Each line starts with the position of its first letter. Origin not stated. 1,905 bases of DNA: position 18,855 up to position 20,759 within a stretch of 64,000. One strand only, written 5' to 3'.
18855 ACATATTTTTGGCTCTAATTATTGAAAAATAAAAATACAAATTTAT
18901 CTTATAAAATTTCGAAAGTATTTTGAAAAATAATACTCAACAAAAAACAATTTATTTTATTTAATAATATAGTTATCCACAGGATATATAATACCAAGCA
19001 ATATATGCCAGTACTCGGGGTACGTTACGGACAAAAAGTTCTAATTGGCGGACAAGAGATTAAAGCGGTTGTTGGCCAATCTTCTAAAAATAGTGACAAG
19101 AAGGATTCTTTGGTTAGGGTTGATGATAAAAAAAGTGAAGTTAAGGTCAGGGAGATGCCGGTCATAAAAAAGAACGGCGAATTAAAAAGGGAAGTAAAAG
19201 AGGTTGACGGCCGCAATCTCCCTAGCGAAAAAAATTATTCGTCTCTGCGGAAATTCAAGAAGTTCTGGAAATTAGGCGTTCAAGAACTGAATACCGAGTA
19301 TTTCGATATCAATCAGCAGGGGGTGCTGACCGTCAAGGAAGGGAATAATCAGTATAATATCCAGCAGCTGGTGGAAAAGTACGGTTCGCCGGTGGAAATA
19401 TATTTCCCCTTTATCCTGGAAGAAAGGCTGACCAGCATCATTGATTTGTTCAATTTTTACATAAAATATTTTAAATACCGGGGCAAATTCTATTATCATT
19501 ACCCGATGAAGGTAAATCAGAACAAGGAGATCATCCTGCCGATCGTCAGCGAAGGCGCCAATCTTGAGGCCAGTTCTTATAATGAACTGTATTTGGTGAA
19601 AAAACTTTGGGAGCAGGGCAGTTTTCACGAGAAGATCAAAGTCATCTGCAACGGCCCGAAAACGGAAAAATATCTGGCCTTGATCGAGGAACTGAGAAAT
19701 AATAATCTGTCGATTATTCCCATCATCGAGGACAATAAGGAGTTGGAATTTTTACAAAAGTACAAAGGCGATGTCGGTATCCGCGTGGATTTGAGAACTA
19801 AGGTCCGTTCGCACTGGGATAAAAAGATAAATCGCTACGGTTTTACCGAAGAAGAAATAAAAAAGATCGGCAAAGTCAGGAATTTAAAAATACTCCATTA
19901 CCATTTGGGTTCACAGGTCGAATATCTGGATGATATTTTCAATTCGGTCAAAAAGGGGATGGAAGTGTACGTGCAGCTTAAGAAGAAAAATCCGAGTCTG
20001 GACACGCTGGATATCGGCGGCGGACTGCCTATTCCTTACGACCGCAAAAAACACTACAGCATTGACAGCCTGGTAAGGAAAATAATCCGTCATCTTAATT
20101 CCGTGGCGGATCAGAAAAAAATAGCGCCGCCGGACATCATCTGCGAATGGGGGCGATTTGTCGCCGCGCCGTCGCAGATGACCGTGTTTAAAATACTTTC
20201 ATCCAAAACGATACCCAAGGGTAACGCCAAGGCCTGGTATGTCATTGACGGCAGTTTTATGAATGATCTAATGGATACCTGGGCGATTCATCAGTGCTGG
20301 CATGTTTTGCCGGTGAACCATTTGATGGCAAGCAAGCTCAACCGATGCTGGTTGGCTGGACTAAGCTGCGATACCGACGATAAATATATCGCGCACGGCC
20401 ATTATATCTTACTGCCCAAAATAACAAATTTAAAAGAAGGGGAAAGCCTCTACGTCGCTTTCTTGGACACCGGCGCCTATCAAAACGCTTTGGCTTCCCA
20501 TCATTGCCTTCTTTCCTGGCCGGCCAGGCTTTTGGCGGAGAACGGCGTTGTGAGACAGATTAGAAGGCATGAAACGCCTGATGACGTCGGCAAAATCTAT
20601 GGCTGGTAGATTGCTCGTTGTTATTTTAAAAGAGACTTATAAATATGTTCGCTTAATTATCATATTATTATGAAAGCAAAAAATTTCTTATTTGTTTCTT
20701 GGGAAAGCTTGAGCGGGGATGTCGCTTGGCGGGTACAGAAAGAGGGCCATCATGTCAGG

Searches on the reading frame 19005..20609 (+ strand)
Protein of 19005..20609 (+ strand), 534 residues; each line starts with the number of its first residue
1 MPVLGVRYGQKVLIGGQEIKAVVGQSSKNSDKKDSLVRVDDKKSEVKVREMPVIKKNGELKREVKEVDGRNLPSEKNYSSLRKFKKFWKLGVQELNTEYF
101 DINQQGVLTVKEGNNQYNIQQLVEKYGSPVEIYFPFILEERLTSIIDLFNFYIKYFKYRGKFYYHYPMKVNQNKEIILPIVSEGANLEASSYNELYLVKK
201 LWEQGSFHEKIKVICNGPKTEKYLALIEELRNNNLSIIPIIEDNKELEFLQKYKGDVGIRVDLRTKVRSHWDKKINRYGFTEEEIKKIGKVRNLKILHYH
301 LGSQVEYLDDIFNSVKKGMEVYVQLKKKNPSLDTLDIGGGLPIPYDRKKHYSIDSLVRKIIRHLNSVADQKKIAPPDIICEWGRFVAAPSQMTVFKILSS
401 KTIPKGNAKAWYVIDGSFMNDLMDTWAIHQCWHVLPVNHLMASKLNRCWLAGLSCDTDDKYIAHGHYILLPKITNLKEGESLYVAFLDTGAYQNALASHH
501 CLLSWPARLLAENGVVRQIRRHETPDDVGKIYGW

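Call 9: search_protein_families(library=pfam, proteins=[window:19005-20609:+])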
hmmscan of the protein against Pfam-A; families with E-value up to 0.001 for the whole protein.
window:19005-20609:+ (534 aa): 2 families
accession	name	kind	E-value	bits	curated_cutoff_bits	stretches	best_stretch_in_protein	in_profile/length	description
PF02784.22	Orn_Arg_deC_N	-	1.8e-24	86.9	23.4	1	161-388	17-247/247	Pyridoxal-dependent decarboxylase, pyridoxal binding domain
PF00278.28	Orn_DAP_Arg_deC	-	0.00089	19.9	23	0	392-483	9-90/95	Pyridoxal-dependent decarboxylase, C-terminal sheet domain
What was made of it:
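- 19005..20609 (+): SpeA-like PLP-dependent (Orn/Arg) decarboxylase, the first gene downstream of site 1. Pfam PF02784 (call 9).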

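Call 13: find_encoding_contigs(protein=window:19005-20609:+, flank=10000, max_places=10)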
Protein window:19005-20609:+ (534 aa): 3 contigs read that carry it; 2 places shown.
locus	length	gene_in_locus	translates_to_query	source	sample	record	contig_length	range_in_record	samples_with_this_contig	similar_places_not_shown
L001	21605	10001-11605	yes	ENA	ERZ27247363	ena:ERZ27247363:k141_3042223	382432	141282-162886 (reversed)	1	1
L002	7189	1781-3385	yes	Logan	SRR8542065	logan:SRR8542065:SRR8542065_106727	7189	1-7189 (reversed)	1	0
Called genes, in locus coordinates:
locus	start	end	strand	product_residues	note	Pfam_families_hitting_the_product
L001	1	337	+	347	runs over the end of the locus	PF00953:Glycos_transf_4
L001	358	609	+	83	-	-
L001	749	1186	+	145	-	-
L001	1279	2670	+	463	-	PF21799:MurD-like_N, PF08245:Mur_ligase_M, PF02875:Mur_ligase_C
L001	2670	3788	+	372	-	PF01098:FTSW_RODA_SPOVE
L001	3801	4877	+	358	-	PF03033:Glyco_transf_28, PF04101:Glyco_tran_28_C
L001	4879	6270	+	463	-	PF01225:Mur_ligase, PF08245:Mur_ligase_M, PF02875:Mur_ligase_C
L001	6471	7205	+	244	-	PF01904:DUF72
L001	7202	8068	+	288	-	PF01565:FAD_binding_4, PF02873:MurB_C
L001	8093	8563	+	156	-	PF18931:DUF5680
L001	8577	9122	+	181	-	PF01966:HD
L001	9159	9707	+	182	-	PF00300:His_Phos_1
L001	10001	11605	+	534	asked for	PF02784:Orn_Arg_deC_N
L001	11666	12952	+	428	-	PF01071:GARS_A, PF02843:GARS_C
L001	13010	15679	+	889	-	PF07517:SecA_DEAD, PF01043:SecA_PP_bind, PF21090:P-loop_SecA, PF07516:SecA_SW, PF02810:SEC-C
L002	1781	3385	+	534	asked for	PF02784:Orn_Arg_deC_N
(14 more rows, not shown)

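Call 18: find_homologous_proteins(query=window:19005-20609:+, max_evalue=1e-30)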
Query window:19005-20609:+ (534 aa): 1411 proteins with E <= 1e-30 among 8000 candidates; the best 120 are listed.
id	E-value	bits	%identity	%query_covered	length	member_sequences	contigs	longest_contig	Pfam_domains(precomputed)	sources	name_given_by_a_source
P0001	0.0e+0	1226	100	100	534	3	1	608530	PF02784.23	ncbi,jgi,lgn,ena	ncbi:MAG: hypothetical protein WC528_02330 [Patescibacteria group bacterium]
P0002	4.2e-266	902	72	100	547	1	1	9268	PF02784.23,PF00278.29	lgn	-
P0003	2.9e-222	757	68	85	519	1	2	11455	PF02784.23,PF00278.29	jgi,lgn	jgi:arginine decarboxylase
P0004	3.7e-220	751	67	86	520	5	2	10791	PF02784.23,PF00278.29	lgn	-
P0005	3.9e-220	750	65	88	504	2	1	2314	PF02784.23,PF00278.29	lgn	-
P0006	6.1e-220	750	66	88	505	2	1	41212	PF02784.23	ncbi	-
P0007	7.2e-219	746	66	88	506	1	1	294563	PF02784.23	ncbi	-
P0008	6.1e-218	743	63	90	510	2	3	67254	PF02784.23,PF00278.29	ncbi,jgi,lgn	-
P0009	6.3e-214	730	65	86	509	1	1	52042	PF02784.23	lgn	-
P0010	3.4e-213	728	65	88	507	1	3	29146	PF02784.23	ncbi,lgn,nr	ncbi:MAG: hypothetical protein HYZ09_03380 [Candidatus Kerfeldbacteria bacterium]|nr:hypothetical pr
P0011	3.8e-213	727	58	95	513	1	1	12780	PF02784.23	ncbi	-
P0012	1.5e-211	722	59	98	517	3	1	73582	PF02784.23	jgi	-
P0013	6.3e-211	720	62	90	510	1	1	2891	PF02784.23,PF00278.29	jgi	jgi:arginine decarboxylase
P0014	3.5e-210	718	61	89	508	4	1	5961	PF02784.23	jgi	-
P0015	2.5e-209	715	62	90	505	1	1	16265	PF02784.23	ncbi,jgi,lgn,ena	ncbi:MAG: hypothetical protein WC289_05245 [Patescibacteria group bacterium]|jgi:arginine decarboxyl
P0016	9.1e-209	713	63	86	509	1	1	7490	PF02784.23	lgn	-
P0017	5.0e-208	710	58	95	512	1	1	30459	PF02784.23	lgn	-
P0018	8.6e-207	706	63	86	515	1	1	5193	PF02784.23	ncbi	-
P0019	3.8e-205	701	60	93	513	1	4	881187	PF02784.23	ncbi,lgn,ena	-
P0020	2.4e-203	695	63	85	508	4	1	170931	PF02784.23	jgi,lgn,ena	-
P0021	8.6e-203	693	58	94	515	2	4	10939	PF02784.23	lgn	-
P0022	9.7e-201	686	60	87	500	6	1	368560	PF02784.23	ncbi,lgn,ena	ncbi:MAG: hypothetical protein WC497_04040 [Patescibacteria group bacterium]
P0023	1.6e-199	682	63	84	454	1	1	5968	PF02784.23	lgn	-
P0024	1.8e-199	682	63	84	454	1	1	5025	PF02784.23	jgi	jgi:arginine decarboxylase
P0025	2.2e-199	682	58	91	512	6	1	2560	PF02784.23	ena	-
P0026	1.6e-197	676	62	84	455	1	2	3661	PF02784.23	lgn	-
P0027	1.9e-197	676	60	85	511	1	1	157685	PF02784.23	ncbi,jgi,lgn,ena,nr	ncbi:hypothetical protein KKC06_06410 [Patescibacteria group bacterium]|nr:hypothetical protein [Pat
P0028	6.2e-197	674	60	85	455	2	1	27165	PF02784.23,PF00278.29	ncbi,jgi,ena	-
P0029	3.2e-196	672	61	85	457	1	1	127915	PF02784.23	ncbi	-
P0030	1.2e-195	670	60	85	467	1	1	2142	PF02784.23,PF00278.29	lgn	-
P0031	1.3e-195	670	61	85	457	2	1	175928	PF02784.23,PF00278.29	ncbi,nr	ncbi:hypothetical protein EPN28_03745 [Patescibacteria group bacterium]|nr:MAG: hypothetical protein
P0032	5.8e-195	667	60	86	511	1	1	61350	PF02784.23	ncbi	-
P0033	1.7e-194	666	60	85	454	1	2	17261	PF02784.23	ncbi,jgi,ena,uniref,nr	ncbi:MAG: hypothetical protein COU81_03435 [Candidatus Portnoybacteria bacterium CG10_big_fil_rev_8_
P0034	2.3e-194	665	59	85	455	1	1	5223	PF02784.23,PF00278.29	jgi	jgi:arginine decarboxylase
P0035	6.5e-194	664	60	83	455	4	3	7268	PF02784.23,PF00278.29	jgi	-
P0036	7.5e-194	664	60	85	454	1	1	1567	PF02784.23,PF00278.29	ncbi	-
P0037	7.7e-194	664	57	88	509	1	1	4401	PF02784.23,PF00278.29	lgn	-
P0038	1.8e-193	662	59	85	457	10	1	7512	PF02784.23,PF00278.29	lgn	-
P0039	3.0e-193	662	59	85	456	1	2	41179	PF02784.23,PF00278.29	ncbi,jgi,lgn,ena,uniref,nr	ncbi:MAG: hypothetical protein COU31_05030 [Candidatus Magasanikbacteria bacterium CG10_big_fil_rev_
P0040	6.1e-193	661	58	85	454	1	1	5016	PF02784.23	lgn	-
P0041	6.8e-193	661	59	85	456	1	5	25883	PF02784.23,PF00278.29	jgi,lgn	-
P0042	7.0e-193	660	59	84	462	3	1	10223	PF02784.23,PF00278.29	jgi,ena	-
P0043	7.2e-193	660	56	90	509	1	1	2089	PF02784.23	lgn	-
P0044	1.2e-192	660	59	85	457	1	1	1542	PF02784.23,PF00278.29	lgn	-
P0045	1.4e-192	659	57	85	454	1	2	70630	PF02784.23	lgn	-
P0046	1.5e-192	659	60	84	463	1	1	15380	PF02784.23,PF00278.29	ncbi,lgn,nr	ncbi:hypothetical protein HY933_00960 [Candidatus Falkowbacteria bacterium]|nr:hypothetical protein 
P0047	1.6e-192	659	59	85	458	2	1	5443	PF02784.23,PF00278.29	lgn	-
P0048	1.6e-192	659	59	85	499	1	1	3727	PF02784.23,PF00278.29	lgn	-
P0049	1.8e-192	659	58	83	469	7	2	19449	PF02784.23,PF00278.29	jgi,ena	jgi:arginine decarboxylase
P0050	2.2e-192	659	59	83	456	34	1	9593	PF02784.23,PF00278.29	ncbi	-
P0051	2.4e-192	659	59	85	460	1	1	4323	PF02784.23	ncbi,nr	ncbi:MAG: hypothetical protein HY984_01090 [Candidatus Magasanikbacteria bacterium]|nr:hypothetical 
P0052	2.7e-192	659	59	83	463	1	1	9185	PF02784.23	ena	-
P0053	2.7e-192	659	59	85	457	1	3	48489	PF02784.23,PF00278.29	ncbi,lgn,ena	-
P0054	4.0e-192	658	60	85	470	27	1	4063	PF02784.23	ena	-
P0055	5.8e-192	657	61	85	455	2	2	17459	PF02784.23,PF00278.29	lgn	-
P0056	8.8e-192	657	59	85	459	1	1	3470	PF02784.23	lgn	-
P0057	1.2e-191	656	58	85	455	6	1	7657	PF02784.23,PF00278.29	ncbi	-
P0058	1.6e-191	656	58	85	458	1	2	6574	PF02784.23,PF00278.29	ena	-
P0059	2.5e-191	655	59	85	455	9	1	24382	PF02784.23,PF00278.29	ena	-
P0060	1.2e-190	653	59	85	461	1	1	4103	PF02784.23,PF00278.29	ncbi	-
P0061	1.3e-190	653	60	85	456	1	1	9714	PF02784.23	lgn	-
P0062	4.0e-190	651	58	84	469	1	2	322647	PF02784.23,PF00278.29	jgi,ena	-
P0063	6.7e-190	651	58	85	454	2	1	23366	PF02784.23,PF00278.29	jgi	-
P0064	7.8e-190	650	59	84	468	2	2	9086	PF02784.23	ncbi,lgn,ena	ncbi:MAG: hypothetical protein AAB871_03745 [Patescibacteria group bacterium]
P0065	1.4e-189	650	57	85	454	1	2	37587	PF02784.23,PF00278.29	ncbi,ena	ncbi:MAG: hypothetical protein AAB606_04150 [Patescibacteria group bacterium]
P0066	2.8e-189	649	58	85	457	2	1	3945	PF02784.23,PF00278.29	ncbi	-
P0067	4.9e-189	648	59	84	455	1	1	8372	PF02784.23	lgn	-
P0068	4.9e-189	648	58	83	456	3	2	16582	PF02784.23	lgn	-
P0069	7.9e-189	647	58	84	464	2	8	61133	PF02784.23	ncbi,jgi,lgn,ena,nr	ncbi:MAG TPA: hypothetical protein VJK50_02580 [Patescibacteria group bacterium]|nr:hypothetical pro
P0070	9.5e-189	647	60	85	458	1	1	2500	PF02784.23,PF00278.29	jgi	jgi:arginine decarboxylase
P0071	1.0e-188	647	58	85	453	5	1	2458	PF02784.23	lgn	-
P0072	1.0e-188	647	59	85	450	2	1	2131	PF02784.23,PF00278.29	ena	-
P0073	2.1e-188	646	60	85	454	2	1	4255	PF02784.23,PF00278.29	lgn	-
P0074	2.3e-188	646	58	86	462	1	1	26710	PF02784.23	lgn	-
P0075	3.0e-188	645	58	86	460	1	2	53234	PF02784.23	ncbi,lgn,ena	-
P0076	3.5e-188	645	58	85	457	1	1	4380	PF02784.23,PF00278.29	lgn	-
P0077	3.7e-188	645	59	84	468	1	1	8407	PF02784.23,PF00278.29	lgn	-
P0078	3.8e-188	645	56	85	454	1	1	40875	PF02784.23,PF00278.29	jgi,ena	-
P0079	6.8e-188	644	58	85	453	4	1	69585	PF02784.23,PF00278.29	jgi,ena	-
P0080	8.1e-188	644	60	84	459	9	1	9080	PF02784.23,PF00278.29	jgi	jgi:arginine decarboxylase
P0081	9.1e-188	644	58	85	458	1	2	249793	PF02784.23,PF00278.29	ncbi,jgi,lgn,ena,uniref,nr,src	ncbi:MAG: hypothetical protein A3J93_02265 [Candidatus Magasanikbacteria bacterium RIFOXYC2_FULL_42_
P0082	9.8e-188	644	59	84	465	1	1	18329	PF02784.23,PF00278.29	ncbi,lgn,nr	ncbi:MAG: hypothetical protein HYV34_00770 [Candidatus Kerfeldbacteria bacterium]|nr:hypothetical pr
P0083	1.0e-187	643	59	85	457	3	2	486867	PF02784.23,PF00278.29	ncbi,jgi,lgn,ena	-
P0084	1.3e-187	643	58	85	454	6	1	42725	PF02784.23,PF00278.29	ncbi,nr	ncbi:hypothetical protein HZC21_06580 [Candidatus Peregrinibacteria bacterium]|nr:hypothetical prote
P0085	1.7e-187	643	59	85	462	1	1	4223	PF02784.23,PF00278.29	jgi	jgi:arginine decarboxylase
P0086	1.8e-187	643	57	84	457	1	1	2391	PF02784.23,PF00278.29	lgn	-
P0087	2.8e-187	642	58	85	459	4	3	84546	PF02784.23,PF00278.29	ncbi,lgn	-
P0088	4.8e-187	641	58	85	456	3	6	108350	PF02784.23,PF00278.29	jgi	jgi:arginine decarboxylase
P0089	5.1e-187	641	58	85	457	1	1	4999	PF02784.23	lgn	-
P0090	5.6e-187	641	60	84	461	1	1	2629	PF02784.23,PF00278.29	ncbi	-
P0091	5.8e-187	641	57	84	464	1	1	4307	PF02784.23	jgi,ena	-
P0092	6.5e-187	641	56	85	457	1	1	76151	PF02784.23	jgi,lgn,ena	-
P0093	7.5e-187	641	57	84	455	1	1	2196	PF02784.23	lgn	-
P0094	9.5e-187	640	57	84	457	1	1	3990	PF02784.23,PF00278.29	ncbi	-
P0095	9.7e-187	640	58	85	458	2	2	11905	PF02784.23,PF00278.29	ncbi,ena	-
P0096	1.1e-186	640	59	84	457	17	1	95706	PF02784.23,PF00278.29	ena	-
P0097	1.3e-186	640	58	86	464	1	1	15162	PF02784.23,PF00278.29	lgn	-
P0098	1.3e-186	640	58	85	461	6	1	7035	PF02784.23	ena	-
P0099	1.3e-186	640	57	85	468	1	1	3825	PF02784.23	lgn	-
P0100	1.4e-186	640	56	85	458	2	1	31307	PF02784.23,PF00278.29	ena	-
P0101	1.4e-186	640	56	86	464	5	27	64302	PF02784.23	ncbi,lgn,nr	ncbi:MAG: hypothetical protein HUU08_06365 [Candidatus Brocadia sp.]|nr:hypothetical protein [Candid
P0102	1.5e-186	640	58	85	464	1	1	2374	PF02784.23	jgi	-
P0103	1.6e-186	640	58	85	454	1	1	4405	PF02784.23,PF00278.29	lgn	-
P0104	2.5e-186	639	56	85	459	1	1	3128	PF02784.23,PF00278.29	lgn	-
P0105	3.3e-186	638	56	85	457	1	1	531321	PF02784.23,PF00278.29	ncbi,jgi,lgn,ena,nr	ncbi:hypothetical protein KKC17_00165 [Patescibacteria group bacterium]|nr:hypothetical protein [Pat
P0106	3.6e-186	638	57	84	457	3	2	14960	PF02784.23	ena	-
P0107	3.9e-186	638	58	86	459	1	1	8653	PF02784.23,PF00278.29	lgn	-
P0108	4.0e-186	638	59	84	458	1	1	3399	PF02784.23,PF00278.29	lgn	-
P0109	4.3e-186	638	57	85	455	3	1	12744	PF02784.23,PF00278.29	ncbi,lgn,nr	ncbi:hypothetical protein HZA42_05710 [Candidatus Peregrinibacteria bacterium]|nr:hypothetical prote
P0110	7.4e-186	637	59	84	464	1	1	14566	PF02784.23,PF00278.29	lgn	-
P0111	1.0e-185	637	60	85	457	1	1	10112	PF02784.23,PF00278.29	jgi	-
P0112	1.0e-185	637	58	84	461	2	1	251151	PF02784.23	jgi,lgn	jgi:arginine decarboxylase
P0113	1.2e-185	637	58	83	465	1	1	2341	PF02784.23,PF00278.29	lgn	-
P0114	1.4e-185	636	57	85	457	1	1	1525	PF02784.23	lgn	-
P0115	1.4e-185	636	57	85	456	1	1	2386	PF02784.23,PF00278.29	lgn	-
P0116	1.5e-185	636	57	85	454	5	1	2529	PF02784.23,PF00278.29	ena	-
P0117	1.7e-185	636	56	86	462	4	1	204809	PF02784.23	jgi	jgi:arginine decarboxylase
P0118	2.1e-185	636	59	84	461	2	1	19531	PF02784.23,PF00278.29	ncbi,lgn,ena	-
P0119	2.2e-185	636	59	84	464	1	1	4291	PF02784.23,PF00278.29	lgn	-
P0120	2.5e-185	636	56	87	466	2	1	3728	PF02784.23,PF00278.29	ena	-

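Call 20: find_related_loci(query=A1, collection=metagenome_contigs, flank=10000)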
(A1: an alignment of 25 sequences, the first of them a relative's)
Query A1 (534 aa) in metagenome_contigs; peptide patterns used: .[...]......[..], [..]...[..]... (x = any residue, [..] = any of these).
599 stretches matched a pattern (row limit reached: there are more); 516 encode a relative of the query (tblastn E <= 1e-3); the best 80 are kept; 80 distinct loci.
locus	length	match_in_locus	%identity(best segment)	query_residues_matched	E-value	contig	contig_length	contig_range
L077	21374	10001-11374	67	77-534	0e+0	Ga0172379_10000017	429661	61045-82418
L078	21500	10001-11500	63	52-534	0e+0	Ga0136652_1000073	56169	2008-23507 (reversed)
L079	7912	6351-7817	61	43-534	0e+0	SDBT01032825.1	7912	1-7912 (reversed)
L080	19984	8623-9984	63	81-534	0e+0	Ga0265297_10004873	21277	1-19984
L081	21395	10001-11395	60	72-534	0e+0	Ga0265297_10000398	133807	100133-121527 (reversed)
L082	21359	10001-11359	60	82-534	0e+0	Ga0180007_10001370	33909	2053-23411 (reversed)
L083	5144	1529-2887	60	82-534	0e+0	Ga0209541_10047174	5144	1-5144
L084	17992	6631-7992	59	82-534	0e+0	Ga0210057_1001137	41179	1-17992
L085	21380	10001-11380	60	77-534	0e+0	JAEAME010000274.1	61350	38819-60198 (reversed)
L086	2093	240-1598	61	82-534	0e+0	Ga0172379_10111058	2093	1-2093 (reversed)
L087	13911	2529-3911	58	73-534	0e+0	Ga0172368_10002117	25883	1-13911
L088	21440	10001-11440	55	55-534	0e+0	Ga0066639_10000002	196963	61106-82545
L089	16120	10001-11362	58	81-534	0e+0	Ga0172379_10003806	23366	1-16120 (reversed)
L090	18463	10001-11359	60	81-534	0e+0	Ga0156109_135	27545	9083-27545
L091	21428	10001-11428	58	50-534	0e+0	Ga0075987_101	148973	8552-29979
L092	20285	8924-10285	58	83-534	0e+0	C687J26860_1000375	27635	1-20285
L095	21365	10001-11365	56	80-534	0e+0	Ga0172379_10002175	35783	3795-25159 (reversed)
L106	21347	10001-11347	59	84-534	0e+0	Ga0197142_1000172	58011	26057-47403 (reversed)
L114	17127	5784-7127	57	84-534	0e+0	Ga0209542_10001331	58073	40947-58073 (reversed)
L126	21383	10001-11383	56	71-534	0e+0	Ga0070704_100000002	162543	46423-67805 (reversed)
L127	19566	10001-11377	56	73-534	0e+0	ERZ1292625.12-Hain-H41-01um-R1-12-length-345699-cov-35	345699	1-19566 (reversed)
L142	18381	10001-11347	57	84-534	0e+0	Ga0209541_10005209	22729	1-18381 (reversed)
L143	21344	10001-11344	57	84-534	0e+0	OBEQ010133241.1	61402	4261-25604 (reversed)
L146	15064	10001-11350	57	82-534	0e+0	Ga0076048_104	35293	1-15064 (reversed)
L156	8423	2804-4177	54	77-534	0e+0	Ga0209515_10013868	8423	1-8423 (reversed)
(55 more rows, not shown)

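Call 29: search_protein_families(library=pfam, proteins=[L092:2792-3523:+, L106:14376-15062:+, L114:1303-5652:+, L126:5215-5529:+, L127:18459-19502:+, L142:16534-16971:+, L143:13578-14675:+, L146:13538-14890:+, L156:1397-2749:+, L095:9594-9959:+], max_evalue=0.001)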
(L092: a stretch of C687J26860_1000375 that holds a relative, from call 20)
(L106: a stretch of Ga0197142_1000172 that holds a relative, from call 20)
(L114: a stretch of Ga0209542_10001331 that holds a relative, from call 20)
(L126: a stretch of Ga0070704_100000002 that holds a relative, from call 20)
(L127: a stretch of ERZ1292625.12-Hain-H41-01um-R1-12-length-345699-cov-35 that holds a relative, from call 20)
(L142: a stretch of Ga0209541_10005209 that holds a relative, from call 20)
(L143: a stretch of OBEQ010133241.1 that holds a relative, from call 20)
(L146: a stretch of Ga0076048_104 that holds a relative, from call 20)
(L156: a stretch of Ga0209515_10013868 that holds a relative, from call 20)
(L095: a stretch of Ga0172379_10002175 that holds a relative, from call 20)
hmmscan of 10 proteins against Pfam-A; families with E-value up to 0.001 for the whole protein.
L092:2792-3523:+ (243 aa): 11 families
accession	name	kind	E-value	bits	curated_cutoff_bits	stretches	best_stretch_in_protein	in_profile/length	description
PF01978.25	TrmB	-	4.8e-15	55.6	25.6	1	7-74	2-68/68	Sugar-specific transcriptional regulator TrmB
PF01022.26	HTH_5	-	2e-05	24.8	22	1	21-58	9-46/47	Bacterial regulatory protein, arsR family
PF25213.1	HVO_A0261_N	-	2.7e-05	24.4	35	1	20-72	17-65/86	HVO_A0261 N-terminal domain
PF13412.12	HTH_24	-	2.7e-05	24.1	21.9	1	28-58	18-48/48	Winged helix-turn-helix DNA-binding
PF09339.16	HTH_IclR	-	4.3e-05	23.6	22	1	27-58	18-49/52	IclR helix-turn-helix domain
PF13730.12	HTH_36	-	6.1e-05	23.2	25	1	26-57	18-55/55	Helix-turn-helix domain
PF01047.28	MarR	-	0.00013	22.2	24.6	1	25-62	15-52/59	MarR family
PF00392.27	GntR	-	0.00016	21.7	27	1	29-58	26-55/64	Bacterial regulatory proteins, gntR family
PF08221.17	HTH_9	-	0.00033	21.1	23.4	1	16-60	16-60/62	RNA polymerase III subunit RPC82 helix-turn-helix domain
PF25212.1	HVO_A0114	-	0.00035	20.8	27.6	1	21-69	30-77/84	HVO_A0114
PF12802.13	MarR_2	-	0.00055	20.5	27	1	20-59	11-52/61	MarR family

L106:14376-15062:+ (228 aa): 1 family
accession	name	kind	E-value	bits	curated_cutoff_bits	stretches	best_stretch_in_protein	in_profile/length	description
PF05552.17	MS_channel_1st_1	-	3.8e-22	78.3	22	2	14-59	3-48/50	Mechanosensitive ion channel, conserved TM helix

L114:1303-5652:+ (1449 aa): 1 family
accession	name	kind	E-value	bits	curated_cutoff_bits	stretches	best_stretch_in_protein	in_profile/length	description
PF13884.11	Peptidase_S74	-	1.9e-09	38.1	22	1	1185-1239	1-58/58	Chaperone of endosialidase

L126:5215-5529:+ (104 aa): 0 families

L127:18459-19502:+ (347 aa): 1 family
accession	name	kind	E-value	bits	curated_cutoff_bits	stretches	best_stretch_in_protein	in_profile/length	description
PF12358.13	DUF3644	-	4e-55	186.7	27.6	1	10-190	1-181/183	Domain of unknown function (DUF3644)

L142:16534-16971:+ (145 aa): 0 families

L143:13578-14675:+ (365 aa): 2 families
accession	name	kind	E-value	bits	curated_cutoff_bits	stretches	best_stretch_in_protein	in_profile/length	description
PF01471.23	PG_binding_1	-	6.7e-09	36.3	23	1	57-105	4-51/57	Putative peptidoglycan binding domain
PF07705.17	CARDB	-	4.1e-08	33.8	22.7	1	276-360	23-100/101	CARDB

L146:13538-14890:+ (450 aa): 2 families
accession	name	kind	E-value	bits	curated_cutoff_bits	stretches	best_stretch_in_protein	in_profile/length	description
PF00120.29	Gln-synt_C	-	3.6e-71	240.5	24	1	156-419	53-329/344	Glutamine synthetase, catalytic domain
PF03951.24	Gln-synt_N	-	2.5e-11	43.5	33.4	1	55-133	2-80/82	Glutamine synthetase, beta-Grasp domain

L156:1397-2749:+ (450 aa): 2 families
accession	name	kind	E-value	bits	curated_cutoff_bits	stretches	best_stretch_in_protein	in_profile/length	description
PF01071.24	GARS_A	-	6e-11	43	27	1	120-305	3-192/194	Phosphoribosylglycinamide synthetase, ATP-grasp (A) domain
PF02843.22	GARS_C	-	8e-10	39.4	34.8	1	341-434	2-91/92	Phosphoribosylglycinamide synthetase, C domain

L095:9594-9959:+ (121 aa): 1 family
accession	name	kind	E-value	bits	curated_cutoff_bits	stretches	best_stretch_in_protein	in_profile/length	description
PF02482.25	Ribosomal_S30AE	-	7.3e-20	71.9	23.7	1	10-104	1-87/88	Sigma 54 modulation protein / S30EA ribosomal protein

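Call 48: find_encoding_contigs(protein=P0002, flank=10000, max_places=3)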
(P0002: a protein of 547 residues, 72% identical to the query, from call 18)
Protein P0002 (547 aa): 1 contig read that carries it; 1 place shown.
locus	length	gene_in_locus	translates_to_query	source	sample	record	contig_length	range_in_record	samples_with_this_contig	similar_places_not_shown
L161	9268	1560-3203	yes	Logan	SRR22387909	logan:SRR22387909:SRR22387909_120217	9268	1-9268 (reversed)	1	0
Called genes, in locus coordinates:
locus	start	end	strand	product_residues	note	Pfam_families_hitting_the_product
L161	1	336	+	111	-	?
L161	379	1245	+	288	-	PF01565:FAD_binding_4, PF02873:MurB_C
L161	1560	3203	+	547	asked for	PF00278:Orn_DAP_Arg_deC (weak), PF02784:Orn_Arg_deC_N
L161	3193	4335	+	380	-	PF01916:DS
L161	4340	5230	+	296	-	PF00491:Arginase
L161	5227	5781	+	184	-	PF07690:MFS_1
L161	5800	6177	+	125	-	PF02663:FmdE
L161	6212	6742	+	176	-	PF07694:5TM-5TMR_LYT (weak), PF12822:ECF_trnsprt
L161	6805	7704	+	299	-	PF00293:NUDIX, PF08973:TM1506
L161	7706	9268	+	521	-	?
